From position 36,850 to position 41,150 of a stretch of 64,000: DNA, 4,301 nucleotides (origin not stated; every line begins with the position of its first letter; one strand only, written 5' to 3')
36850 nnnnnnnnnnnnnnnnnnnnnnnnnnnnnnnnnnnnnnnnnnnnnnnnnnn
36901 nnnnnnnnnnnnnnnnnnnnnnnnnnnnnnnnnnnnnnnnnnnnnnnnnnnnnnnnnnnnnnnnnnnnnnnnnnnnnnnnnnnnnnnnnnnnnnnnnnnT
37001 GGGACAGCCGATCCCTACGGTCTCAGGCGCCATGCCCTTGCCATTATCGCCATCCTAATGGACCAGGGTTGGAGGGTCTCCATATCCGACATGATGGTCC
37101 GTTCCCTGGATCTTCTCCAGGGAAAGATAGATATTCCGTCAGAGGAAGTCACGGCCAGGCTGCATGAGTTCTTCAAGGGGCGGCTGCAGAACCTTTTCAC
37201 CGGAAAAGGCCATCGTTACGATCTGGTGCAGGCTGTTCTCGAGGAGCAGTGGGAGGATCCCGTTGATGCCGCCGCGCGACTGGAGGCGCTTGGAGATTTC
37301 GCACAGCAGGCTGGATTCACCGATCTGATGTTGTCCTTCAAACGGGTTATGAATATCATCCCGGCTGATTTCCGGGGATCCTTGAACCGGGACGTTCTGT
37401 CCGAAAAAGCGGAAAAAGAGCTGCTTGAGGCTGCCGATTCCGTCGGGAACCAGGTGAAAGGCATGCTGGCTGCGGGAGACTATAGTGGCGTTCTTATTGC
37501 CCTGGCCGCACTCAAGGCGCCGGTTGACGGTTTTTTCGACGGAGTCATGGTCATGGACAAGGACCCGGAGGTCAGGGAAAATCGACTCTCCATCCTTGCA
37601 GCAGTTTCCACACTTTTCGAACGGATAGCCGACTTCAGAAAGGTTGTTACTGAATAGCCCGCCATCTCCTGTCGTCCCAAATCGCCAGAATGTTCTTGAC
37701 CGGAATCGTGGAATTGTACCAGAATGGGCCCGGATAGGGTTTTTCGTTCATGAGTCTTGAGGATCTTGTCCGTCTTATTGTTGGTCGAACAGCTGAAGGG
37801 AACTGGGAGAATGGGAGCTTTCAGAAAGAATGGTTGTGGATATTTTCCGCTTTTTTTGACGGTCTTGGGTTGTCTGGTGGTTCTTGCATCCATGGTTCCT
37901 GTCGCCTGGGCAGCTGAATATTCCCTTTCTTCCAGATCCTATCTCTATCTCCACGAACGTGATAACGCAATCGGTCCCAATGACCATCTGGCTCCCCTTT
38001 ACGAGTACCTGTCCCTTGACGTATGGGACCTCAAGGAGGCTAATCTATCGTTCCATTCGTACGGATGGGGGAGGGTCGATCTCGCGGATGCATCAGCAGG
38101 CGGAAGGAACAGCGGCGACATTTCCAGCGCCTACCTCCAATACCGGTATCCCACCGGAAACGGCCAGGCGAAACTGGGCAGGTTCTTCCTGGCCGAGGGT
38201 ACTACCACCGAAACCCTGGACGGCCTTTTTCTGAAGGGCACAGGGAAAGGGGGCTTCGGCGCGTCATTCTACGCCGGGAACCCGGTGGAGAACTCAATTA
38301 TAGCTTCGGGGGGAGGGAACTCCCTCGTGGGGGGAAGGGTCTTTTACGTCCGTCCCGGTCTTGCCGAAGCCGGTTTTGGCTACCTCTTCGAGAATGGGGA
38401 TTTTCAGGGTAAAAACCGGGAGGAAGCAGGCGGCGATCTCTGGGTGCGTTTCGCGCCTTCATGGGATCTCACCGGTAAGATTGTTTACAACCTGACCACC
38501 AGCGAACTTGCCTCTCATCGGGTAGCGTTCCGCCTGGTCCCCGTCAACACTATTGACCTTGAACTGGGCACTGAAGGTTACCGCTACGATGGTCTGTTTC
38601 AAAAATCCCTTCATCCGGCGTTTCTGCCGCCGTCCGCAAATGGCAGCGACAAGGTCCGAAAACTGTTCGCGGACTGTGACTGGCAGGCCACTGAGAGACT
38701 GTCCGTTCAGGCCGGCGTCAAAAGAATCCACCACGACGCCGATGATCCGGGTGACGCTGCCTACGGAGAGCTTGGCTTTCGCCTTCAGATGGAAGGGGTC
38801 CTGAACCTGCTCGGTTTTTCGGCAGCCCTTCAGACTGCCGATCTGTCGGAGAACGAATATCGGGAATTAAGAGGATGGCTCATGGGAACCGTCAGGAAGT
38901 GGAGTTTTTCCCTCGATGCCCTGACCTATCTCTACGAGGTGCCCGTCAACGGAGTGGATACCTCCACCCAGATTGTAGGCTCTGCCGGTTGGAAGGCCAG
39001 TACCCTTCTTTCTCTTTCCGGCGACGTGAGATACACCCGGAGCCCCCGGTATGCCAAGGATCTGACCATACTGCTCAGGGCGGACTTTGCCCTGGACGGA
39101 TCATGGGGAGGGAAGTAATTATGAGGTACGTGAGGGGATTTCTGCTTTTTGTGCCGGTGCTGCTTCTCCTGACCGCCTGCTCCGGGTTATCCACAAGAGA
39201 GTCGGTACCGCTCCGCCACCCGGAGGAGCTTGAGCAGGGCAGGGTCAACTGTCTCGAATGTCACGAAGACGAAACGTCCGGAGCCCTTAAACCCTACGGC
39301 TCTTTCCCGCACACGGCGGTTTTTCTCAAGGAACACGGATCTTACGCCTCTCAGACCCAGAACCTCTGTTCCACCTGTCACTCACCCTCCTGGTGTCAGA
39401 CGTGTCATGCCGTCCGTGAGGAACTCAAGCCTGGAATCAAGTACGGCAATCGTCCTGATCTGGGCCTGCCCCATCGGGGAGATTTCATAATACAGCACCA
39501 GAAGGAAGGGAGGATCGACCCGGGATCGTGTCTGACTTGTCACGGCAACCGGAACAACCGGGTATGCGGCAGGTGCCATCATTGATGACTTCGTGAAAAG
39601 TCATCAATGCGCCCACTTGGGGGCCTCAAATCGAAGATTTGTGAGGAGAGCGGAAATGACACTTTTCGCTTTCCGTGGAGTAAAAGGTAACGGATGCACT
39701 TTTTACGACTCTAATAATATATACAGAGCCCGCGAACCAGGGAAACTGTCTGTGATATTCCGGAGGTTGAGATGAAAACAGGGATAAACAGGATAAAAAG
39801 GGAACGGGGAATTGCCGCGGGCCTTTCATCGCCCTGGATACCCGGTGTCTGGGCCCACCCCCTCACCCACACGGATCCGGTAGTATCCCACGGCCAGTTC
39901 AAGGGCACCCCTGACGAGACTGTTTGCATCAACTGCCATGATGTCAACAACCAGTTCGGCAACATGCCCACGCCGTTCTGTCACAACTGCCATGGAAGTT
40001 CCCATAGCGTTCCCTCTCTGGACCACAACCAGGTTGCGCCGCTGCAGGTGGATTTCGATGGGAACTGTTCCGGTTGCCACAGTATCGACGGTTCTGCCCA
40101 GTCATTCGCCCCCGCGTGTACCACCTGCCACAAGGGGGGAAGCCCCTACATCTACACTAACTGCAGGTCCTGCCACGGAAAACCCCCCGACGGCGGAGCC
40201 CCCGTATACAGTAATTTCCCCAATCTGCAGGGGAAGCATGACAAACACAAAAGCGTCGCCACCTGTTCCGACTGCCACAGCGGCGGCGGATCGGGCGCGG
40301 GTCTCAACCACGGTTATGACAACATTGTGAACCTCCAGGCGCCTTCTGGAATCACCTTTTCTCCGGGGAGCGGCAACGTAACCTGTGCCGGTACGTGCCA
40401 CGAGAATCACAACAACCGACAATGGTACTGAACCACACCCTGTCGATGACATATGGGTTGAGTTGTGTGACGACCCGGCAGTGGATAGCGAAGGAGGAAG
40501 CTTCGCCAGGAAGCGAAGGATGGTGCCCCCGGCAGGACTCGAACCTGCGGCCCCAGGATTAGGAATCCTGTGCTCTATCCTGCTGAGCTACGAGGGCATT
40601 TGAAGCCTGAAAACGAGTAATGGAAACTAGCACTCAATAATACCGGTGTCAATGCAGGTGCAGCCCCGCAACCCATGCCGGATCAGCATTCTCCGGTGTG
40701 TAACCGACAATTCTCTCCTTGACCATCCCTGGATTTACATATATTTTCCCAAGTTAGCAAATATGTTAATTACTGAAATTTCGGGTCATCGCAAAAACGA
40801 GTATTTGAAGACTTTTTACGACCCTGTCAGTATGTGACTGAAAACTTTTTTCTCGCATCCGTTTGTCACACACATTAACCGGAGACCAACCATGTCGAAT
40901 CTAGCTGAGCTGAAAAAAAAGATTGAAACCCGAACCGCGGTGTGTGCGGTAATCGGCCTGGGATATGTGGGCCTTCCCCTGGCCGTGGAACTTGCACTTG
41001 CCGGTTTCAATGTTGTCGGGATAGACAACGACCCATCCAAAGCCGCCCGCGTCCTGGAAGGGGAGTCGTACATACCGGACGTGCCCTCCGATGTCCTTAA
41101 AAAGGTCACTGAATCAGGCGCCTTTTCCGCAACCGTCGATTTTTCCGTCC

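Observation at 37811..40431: Candidate porin-cytochrome (extracellular electron transfer) module next to tRNA-Arg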

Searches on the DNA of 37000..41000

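Call 75: search_rna_families(source=window, start=37000, end=41000, threshold=gathering)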
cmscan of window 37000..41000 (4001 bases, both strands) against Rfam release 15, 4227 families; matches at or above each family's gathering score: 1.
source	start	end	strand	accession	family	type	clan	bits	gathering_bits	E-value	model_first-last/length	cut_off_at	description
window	40524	40597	-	RF00005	tRNA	Gene; tRNA;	CL00001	69.5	29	2.7e-14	1-71/71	no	tRNA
